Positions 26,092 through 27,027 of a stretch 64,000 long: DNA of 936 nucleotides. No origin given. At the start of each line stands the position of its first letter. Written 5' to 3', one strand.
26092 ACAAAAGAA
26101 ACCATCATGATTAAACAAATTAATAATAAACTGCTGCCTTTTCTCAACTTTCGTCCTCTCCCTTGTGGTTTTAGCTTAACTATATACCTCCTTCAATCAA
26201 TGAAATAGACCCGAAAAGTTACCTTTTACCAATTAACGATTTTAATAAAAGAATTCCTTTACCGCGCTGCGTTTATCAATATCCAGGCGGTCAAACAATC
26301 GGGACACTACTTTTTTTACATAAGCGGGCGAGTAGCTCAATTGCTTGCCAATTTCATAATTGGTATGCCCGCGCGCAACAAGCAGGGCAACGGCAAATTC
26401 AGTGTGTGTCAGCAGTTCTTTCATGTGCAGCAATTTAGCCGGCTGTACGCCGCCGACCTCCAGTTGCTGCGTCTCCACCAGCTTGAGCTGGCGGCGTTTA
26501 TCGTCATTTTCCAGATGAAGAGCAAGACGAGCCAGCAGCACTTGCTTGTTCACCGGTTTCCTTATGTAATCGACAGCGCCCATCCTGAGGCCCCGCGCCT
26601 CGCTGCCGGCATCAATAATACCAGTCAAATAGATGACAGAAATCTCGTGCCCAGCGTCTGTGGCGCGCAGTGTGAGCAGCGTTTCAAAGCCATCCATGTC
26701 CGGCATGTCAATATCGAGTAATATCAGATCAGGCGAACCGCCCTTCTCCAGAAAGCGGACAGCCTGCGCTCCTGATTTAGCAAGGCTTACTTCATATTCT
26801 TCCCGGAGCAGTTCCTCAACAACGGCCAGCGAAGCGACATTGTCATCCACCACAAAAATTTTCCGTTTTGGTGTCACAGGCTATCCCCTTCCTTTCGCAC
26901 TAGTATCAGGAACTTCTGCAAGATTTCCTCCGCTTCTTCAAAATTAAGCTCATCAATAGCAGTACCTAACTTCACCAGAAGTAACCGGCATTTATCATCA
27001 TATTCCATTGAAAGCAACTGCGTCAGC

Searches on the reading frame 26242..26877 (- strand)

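Call 70: search_protein_families(library=pfam, proteins=[window:26242-26877:-])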
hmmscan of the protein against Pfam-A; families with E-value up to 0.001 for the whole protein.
window:26242-26877:- (211 aa): 2 families
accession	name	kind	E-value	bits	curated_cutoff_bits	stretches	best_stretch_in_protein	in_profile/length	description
PF00072.30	Response_reg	-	5.7e-24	84.9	30.2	1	7-118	1-110/111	Response regulator receiver domain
PF00196.25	GerE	-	4.2e-05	23.5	23.5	1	155-204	2-51/57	Bacterial regulatory proteins, luxR family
